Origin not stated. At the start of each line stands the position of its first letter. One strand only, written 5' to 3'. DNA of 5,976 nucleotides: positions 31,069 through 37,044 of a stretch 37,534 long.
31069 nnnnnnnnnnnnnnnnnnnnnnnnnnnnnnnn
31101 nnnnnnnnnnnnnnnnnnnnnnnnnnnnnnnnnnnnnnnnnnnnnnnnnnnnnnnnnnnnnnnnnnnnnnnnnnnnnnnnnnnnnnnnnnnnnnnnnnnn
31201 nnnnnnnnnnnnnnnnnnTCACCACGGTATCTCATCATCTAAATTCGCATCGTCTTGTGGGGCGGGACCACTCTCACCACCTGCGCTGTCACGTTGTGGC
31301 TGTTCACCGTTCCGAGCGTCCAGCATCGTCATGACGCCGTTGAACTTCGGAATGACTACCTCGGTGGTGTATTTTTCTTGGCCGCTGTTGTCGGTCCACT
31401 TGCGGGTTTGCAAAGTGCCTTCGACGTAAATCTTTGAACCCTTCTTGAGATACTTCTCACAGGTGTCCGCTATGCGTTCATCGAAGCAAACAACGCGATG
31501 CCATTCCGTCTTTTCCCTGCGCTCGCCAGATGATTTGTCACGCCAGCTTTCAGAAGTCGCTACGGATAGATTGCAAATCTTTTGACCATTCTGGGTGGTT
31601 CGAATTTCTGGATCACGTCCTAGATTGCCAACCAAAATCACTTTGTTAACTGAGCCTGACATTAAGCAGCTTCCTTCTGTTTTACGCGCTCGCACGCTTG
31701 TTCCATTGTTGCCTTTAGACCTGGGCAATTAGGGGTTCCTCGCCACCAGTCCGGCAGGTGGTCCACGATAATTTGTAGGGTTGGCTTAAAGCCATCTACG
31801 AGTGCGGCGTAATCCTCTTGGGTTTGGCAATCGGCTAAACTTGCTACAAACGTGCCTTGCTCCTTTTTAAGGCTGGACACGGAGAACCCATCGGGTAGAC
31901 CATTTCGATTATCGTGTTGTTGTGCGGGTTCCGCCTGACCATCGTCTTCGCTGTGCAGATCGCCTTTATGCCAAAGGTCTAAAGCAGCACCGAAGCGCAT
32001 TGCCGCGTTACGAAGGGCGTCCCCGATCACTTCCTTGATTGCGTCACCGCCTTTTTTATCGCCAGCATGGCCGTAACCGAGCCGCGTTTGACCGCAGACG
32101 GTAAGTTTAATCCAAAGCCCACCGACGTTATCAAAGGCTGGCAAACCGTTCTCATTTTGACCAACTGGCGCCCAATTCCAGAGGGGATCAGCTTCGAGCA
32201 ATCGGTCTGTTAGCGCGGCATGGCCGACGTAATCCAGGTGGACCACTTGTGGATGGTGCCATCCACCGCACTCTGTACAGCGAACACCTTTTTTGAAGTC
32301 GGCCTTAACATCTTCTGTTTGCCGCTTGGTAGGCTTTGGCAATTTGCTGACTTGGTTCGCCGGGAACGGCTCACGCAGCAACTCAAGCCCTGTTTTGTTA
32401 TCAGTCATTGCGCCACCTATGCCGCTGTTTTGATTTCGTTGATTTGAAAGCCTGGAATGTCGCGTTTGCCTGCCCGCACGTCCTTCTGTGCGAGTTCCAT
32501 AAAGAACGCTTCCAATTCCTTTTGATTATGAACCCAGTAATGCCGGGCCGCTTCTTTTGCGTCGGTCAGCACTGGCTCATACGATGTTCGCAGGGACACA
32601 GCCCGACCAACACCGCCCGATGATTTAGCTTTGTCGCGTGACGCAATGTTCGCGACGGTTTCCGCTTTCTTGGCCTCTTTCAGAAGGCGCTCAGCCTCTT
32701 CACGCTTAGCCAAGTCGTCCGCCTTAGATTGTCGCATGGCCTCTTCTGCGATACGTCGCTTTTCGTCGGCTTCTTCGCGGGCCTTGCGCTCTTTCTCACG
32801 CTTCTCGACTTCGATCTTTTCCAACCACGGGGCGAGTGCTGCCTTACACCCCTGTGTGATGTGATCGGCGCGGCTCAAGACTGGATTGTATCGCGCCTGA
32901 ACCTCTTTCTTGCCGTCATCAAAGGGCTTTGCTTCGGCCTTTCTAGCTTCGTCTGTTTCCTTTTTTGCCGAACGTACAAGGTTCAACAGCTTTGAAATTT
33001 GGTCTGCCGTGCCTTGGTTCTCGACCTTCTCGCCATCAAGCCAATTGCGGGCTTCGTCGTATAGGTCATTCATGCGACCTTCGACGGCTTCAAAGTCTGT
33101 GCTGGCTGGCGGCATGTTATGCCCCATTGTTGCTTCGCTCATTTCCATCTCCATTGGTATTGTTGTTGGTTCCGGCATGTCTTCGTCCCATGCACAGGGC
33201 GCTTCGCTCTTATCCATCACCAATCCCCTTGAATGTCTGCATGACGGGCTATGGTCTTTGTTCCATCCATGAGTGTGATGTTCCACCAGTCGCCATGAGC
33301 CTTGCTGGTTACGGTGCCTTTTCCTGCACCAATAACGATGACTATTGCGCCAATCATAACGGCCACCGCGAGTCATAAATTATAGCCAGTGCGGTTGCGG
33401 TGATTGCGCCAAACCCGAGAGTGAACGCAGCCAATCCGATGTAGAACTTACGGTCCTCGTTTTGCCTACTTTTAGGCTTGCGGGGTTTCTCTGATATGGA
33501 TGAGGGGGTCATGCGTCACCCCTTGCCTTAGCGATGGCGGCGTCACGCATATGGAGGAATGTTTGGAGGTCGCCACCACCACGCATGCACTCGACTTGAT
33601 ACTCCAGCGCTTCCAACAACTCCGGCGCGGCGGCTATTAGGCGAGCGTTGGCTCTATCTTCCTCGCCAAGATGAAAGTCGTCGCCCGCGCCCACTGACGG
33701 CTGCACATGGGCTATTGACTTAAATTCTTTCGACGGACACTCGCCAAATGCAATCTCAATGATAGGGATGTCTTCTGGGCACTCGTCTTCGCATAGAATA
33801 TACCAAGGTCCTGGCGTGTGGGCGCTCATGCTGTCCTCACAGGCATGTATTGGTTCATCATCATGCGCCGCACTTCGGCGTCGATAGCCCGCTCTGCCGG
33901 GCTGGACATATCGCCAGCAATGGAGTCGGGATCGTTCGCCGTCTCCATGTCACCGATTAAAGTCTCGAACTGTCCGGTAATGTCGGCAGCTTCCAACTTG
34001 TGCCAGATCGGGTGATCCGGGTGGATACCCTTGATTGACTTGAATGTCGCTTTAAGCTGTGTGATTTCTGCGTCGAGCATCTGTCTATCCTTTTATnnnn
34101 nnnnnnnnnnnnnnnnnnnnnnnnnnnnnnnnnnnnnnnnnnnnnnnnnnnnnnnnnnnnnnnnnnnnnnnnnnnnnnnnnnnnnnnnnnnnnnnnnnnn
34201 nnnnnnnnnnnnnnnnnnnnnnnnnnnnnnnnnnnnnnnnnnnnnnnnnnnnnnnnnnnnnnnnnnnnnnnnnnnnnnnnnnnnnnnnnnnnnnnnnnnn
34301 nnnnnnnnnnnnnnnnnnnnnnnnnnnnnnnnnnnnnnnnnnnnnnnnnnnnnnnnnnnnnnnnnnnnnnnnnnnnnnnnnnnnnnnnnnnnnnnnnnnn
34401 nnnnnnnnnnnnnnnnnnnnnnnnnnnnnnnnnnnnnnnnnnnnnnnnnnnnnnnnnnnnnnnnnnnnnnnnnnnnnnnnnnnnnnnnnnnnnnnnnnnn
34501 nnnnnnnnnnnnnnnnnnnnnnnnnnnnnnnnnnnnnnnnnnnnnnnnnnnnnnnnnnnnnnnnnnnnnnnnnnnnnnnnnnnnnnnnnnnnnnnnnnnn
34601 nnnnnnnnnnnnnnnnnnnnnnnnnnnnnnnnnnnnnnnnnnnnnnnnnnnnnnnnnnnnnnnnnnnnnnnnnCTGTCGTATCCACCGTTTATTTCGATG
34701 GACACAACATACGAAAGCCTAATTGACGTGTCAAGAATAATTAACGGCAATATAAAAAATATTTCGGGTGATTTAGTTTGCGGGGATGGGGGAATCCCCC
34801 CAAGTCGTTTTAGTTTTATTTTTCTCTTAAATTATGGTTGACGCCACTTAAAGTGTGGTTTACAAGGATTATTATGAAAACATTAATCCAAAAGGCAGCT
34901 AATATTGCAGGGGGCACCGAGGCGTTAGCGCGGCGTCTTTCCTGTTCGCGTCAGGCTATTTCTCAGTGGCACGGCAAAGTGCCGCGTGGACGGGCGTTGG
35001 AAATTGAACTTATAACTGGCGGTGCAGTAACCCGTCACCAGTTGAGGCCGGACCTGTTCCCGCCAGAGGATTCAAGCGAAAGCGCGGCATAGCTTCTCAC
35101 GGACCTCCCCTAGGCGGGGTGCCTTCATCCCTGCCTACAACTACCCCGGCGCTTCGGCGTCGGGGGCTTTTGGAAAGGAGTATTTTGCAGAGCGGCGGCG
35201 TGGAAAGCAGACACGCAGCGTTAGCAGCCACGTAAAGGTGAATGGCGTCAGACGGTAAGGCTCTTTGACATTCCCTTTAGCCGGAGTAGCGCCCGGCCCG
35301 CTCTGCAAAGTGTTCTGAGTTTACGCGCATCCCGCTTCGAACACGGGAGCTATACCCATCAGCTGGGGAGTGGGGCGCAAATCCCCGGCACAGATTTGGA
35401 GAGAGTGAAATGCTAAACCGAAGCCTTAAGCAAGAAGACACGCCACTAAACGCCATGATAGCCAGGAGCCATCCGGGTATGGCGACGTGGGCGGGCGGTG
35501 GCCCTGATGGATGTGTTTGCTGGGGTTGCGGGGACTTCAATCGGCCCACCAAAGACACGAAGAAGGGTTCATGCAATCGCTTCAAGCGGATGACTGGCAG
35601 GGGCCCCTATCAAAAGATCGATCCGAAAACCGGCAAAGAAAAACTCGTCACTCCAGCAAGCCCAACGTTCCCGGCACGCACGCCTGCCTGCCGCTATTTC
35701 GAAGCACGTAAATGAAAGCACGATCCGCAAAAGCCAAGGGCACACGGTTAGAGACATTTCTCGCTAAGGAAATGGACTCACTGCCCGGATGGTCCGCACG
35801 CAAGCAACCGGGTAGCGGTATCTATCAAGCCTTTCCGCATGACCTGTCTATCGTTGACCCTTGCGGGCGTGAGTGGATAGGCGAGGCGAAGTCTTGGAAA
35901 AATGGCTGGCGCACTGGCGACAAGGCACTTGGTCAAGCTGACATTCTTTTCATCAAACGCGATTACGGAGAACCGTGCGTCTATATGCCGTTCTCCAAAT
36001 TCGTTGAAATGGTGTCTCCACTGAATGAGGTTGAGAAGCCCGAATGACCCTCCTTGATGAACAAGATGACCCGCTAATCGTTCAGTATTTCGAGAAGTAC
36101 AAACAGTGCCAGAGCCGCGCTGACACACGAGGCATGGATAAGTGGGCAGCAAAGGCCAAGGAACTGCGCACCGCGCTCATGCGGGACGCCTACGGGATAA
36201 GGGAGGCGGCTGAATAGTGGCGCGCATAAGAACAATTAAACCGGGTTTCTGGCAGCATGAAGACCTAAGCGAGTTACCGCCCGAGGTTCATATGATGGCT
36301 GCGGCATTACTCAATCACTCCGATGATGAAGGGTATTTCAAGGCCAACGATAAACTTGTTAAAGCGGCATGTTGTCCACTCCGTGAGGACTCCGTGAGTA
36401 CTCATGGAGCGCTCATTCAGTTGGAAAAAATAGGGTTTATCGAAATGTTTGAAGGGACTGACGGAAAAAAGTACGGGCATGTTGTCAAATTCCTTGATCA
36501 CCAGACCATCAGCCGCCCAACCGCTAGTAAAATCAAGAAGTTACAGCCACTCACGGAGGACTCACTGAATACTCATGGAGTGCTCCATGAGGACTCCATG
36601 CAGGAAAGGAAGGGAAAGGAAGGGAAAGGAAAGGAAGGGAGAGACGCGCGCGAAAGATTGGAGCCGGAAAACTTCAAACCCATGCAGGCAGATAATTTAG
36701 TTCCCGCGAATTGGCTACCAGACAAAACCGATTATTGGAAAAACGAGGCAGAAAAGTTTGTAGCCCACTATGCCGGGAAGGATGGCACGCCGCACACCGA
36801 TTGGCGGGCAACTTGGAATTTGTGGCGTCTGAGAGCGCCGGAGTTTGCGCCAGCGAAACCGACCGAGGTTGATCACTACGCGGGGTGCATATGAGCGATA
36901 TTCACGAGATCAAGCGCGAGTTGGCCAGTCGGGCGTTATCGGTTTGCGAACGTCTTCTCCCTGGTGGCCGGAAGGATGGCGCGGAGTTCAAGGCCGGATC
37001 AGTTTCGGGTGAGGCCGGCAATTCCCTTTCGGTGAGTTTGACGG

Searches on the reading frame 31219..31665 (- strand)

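Call 85: search_protein_families(library=pfam, proteins=[window:31219-31665:-], max_evalue=0.05)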
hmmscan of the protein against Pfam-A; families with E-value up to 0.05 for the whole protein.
window:31219-31665:- (148 aa): 2 families
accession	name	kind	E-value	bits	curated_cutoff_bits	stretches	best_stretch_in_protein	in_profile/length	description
PF00436.31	SSB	-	1.6e-38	131.3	26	1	6-107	1-100/104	Single-strand binding protein family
PF01336.31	tRNA_anti-codon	-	0.02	15.3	27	1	57-105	30-69/75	OB-fold nucleic acid binding domain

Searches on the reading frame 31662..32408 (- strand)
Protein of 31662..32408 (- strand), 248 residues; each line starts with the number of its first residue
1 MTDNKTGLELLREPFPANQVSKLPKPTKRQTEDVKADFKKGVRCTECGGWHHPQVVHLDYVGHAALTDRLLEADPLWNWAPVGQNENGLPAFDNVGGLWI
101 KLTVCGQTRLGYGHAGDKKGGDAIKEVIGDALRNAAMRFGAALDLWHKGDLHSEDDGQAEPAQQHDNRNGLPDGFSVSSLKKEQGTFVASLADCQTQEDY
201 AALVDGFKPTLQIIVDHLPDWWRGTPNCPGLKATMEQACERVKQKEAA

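Call 8: search_protein_families(library=pfam, proteins=[window:31662-32408:-], max_evalue=0.01)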
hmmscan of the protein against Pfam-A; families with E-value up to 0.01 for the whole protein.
window:31662-32408:- (248 aa): 0 families

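Call 14: find_related_loci(query=window:31662-32408:-, collection=viral_contigs, flank=10000)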
Query window:31662-32408:- (248 aa) in viral_contigs; peptide patterns used: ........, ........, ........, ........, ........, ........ (x = any residue, [..] = any of these).
3 stretches matched a pattern, but none encodes a relative of the query by tblastn (E <= 1e-3).

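Call 17: search_protein_families(library=phrogs, proteins=[window:31662-32408:-], max_evalue=0.01)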
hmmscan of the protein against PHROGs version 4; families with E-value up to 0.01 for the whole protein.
window:31662-32408:- (248 aa): 1 family
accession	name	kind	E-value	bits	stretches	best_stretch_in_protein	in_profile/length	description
phrog_3290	-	DNA, RNA and nucleotide metabolism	6e-56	190.4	1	5-180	6-153/192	single strand annealing protein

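Call 19: find_homologous_proteins(query=window:31662-32408:-, max_evalue=1e-10)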
Query window:31662-32408:- (248 aa): 7961 proteins with E <= 1e-10 among 8000 candidates; the best 120 are listed.
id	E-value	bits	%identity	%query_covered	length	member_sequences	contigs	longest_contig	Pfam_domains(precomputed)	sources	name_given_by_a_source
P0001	2.2e-171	586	100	100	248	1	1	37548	-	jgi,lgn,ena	-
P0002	2.4e-84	301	72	71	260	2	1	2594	-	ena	-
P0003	4.1e-84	300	79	66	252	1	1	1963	-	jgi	-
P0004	2.7e-83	297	61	89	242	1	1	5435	-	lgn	-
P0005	5.5e-83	296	76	66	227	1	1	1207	-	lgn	-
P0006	8.4e-83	296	63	88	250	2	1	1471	-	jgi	-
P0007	9.3e-83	296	80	62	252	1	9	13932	-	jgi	jgi:hypothetical protein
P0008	1.1e-82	295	82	61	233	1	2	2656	-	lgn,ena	-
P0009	1.7e-82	295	61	83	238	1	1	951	-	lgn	-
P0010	2.3e-82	294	72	67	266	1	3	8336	-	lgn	-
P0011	3.0e-82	294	74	68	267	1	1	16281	-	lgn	-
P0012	3.9e-82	293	78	63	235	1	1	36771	-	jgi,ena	-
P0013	4.6e-82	293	52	100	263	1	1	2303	-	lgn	-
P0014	5.1e-82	293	67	75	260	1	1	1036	-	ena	-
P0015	7.1e-82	293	76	63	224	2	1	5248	-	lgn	-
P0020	1.2e-81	292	75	65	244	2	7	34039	-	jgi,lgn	jgi:hypothetical protein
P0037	9.7e-81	289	62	76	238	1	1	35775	-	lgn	-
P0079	1.2e-79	285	78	63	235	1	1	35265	-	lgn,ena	-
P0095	2.4e-79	284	59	90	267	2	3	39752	-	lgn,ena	-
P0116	4.8e-79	283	55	97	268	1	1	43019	-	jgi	jgi:hypothetical protein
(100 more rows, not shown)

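Call 20: find_encoding_contigs(protein=P0001, flank=10000, max_places=3)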
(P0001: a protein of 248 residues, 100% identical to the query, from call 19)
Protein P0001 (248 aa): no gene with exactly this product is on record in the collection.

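Call 21: find_encoding_contigs(protein=P0012, flank=10000, max_places=3)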
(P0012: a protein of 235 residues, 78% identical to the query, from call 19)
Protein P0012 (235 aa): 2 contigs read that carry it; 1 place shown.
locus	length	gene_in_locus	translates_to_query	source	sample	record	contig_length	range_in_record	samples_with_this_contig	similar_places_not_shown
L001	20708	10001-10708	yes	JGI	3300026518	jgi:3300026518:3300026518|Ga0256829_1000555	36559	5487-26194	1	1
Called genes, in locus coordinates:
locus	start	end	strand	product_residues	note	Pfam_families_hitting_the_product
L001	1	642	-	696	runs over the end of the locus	PF23899:SU10_portal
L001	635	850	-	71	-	-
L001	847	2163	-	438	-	PF03237:Terminase_6N, PF04466:Terminase_3 (weak), PF17289:Terminase_6C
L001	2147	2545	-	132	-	PF03592:Terminase_2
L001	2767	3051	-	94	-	-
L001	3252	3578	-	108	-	-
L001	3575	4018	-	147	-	-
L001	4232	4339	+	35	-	-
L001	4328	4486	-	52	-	-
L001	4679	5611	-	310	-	PF08273:Zn_Ribbon_Prim, PF23639:DUF7146, PF13362:Toprim_3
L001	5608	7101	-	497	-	PF00270:DEAD, PF04851:ResIII, PF00271:Helicase_C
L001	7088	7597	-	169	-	-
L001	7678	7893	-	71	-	-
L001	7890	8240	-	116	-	-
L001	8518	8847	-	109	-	PF26859:Phage_N_antitermin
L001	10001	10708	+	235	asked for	-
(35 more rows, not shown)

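Call 22: find_encoding_contigs(protein=P0037, flank=10000, max_places=3)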
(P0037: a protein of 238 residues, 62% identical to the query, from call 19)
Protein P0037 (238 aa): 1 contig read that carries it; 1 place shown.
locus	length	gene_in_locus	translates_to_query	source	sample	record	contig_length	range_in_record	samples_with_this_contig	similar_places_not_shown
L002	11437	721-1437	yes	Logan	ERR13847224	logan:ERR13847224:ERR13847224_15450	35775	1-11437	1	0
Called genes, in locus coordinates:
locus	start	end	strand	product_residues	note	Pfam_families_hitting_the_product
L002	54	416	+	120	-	-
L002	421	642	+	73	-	-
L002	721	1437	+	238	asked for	-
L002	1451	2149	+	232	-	-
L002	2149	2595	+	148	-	-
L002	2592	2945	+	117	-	PF07102:YbcO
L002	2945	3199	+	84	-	-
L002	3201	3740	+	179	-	-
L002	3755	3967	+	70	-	-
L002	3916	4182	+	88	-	-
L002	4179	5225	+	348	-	PF00589:Phage_integrase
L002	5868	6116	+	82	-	-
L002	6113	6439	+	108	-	PF13560:HTH_31 (weak)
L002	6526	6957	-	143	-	-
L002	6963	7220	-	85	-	-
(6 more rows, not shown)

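Call 50: find_encoding_contigs(protein=P0116, flank=10000, max_places=2)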
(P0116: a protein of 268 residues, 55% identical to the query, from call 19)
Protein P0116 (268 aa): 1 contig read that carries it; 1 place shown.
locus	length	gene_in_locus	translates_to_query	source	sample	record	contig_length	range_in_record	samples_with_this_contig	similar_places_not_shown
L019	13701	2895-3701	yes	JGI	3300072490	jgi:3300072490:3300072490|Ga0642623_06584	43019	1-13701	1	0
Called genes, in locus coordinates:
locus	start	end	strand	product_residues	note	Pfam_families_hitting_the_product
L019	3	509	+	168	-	?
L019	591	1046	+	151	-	-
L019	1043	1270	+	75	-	-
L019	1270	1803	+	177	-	PF07463:NUMOD4, PF13392:HNH_3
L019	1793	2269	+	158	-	-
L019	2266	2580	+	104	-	-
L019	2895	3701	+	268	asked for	-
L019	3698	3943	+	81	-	-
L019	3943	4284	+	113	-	PF06147:DUF968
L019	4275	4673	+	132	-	PF05772:NinB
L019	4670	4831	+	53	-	-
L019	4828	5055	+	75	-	-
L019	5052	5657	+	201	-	-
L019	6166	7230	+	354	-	PF00589:Phage_integrase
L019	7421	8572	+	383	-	PF12323:HTH_OrfB_IS605, PF01385:OrfB_IS605, PF07282:Cas12f1-like_TNB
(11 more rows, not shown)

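Call 51: find_encoding_contigs(protein=P0095, flank=10000, max_places=2)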
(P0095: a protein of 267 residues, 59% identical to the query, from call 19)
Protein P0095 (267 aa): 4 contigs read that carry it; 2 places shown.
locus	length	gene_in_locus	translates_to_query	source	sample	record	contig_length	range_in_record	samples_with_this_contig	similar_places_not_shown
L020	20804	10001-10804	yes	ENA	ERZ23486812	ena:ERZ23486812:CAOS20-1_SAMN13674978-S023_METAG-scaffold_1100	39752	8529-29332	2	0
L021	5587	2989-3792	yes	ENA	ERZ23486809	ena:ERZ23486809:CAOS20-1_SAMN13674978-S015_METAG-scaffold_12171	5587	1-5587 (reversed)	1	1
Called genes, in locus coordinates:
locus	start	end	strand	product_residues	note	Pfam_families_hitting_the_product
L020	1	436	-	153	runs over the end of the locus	PF20901:Sf6_terminase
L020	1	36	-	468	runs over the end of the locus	PF03237:Terminase_6N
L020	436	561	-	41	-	-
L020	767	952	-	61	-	-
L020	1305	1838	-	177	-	-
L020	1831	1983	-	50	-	-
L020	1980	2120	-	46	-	-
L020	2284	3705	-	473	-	PF13155:Toprim_2, PF03796:DnaB_C, PF13481:AAA_25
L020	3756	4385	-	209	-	PF13392:HNH_3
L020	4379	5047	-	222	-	-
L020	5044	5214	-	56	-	-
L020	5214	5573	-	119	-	-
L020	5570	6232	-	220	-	PF08299:Bac_DnaA_C (weak)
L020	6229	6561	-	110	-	-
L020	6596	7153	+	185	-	-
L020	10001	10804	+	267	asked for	-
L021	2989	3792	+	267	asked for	-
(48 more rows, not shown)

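Call 93: find_encoding_contigs(protein=P0079, flank=10000, max_places=2)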
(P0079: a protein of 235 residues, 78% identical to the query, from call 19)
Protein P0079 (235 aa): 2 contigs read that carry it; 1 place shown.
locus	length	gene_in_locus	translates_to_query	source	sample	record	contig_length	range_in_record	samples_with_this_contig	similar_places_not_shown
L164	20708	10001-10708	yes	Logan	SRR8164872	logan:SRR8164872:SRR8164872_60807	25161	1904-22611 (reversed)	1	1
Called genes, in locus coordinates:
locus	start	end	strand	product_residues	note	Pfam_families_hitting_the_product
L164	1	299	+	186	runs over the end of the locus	-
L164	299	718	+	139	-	PF22262:DUF6950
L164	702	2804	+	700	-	PF13550:Phage-tail_3 (weak)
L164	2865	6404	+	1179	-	PF00657:Lipase_GDSL (faint), PF13472:Lipase_GDSL_2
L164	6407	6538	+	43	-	-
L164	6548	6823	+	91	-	-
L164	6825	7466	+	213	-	PF05257:CHAP (weak)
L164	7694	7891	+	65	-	-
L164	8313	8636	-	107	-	PF06147:DUF968, PF16786:RecA_dep_nuc (weak)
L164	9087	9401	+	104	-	-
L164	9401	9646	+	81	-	-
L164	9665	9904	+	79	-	-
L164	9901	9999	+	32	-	-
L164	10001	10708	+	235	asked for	-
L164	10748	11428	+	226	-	-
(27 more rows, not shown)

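Call 94: find_encoding_contigs(protein=P0020, flank=10000, max_places=3)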
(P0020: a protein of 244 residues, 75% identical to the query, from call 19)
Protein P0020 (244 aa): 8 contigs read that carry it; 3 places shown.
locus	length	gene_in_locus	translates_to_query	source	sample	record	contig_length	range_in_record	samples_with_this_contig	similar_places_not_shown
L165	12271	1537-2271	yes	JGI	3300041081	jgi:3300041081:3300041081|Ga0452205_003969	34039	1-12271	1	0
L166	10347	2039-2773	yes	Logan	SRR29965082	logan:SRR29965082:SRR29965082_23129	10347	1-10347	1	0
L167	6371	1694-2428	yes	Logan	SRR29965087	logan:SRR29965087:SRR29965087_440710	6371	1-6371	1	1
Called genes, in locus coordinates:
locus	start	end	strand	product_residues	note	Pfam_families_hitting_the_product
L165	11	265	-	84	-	-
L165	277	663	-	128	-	PF00436:SSB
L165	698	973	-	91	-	PF13392:HNH_3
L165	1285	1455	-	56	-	-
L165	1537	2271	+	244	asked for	-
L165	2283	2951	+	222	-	PF10108:DNA_pol_B_exo2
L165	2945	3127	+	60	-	-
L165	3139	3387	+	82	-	PF10073:GapR_DNA-bd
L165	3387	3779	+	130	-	PF05772:NinB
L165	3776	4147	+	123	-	PF06147:DUF968, PF16786:RecA_dep_nuc (weak)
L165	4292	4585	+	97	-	-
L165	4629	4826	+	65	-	-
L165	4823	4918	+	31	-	-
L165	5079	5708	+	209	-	-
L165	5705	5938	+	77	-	-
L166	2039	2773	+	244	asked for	-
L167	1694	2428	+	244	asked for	-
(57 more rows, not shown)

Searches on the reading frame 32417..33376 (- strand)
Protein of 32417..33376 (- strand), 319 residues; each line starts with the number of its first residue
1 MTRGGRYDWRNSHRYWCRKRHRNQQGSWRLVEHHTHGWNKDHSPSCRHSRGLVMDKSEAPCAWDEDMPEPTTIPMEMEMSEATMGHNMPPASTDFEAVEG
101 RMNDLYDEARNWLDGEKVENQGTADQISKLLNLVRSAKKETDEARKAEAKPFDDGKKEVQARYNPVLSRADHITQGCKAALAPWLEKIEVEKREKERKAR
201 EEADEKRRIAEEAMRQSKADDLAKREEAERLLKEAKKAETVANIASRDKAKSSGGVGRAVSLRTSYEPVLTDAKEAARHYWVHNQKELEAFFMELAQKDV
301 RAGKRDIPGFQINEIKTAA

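Call 8: search_protein_families(library=pfam, proteins=[window:32417-33376:-], max_evalue=0.01)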
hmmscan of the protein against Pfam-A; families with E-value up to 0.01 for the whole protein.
window:32417-33376:- (319 aa): 0 families

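Call 17: search_protein_families(library=phrogs, proteins=[window:32417-33376:-], max_evalue=0.01)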
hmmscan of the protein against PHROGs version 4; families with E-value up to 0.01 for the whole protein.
window:32417-33376:- (319 aa): 1 family
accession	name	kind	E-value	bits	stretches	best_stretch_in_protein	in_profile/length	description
phrog_10477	-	DNA, RNA and nucleotide metabolism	4.4e-59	201.4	1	81-318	7-242/243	exonuclease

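Call 25: find_related_loci(query=window:32417-33376:-, collection=viral_contigs, flank=10000)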
Query window:32417-33376:- (319 aa) in viral_contigs; peptide patterns used: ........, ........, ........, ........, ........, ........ (x = any residue, [..] = any of these).
32 stretches matched a pattern, but none encodes a relative of the query by tblastn (E <= 1e-3).

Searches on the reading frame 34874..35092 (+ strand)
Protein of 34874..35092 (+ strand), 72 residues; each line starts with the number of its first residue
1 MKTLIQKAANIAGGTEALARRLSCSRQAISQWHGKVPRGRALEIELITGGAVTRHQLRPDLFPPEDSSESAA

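Call 64: search_protein_families(library=pfam, proteins=[window:34874-35092:+], max_evalue=0.01)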
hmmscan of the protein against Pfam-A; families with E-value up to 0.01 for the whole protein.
window:34874-35092:+ (72 aa): 2 families
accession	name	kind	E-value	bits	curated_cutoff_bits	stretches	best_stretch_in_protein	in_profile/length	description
PF15943.11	YdaS_toxin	-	1.1e-17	64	30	1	5-62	1-61/65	Bacterial toxin YdaS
PF14549.12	P22_Cro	-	8.7e-12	45.1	30.2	1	13-55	10-52/60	DNA-binding transcriptional regulator Cro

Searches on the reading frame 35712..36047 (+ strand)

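Call 64: search_protein_families(library=pfam, proteins=[window:35712-36047:+], max_evalue=0.01)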
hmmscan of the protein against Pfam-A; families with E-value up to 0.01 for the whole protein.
window:35712-36047:+ (111 aa): 1 family
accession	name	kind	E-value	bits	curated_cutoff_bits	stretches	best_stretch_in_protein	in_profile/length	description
PF24608.2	PDDEXK_15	-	0.0014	19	27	0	6-39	2-35/164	Phage putative PDDEXK endonuclease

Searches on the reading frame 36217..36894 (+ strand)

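Call 64: search_protein_families(library=pfam, proteins=[window:36217-36894:+], max_evalue=0.01)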
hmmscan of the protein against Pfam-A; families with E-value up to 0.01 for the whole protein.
window:36217-36894:+ (225 aa): 1 family
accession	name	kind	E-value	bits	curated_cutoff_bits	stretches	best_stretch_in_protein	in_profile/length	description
PF11061.14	Tsr0524-like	-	0.0077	16.5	25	0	66-97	19-52/61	Cytochrome b6f, subunit Tsr0524-like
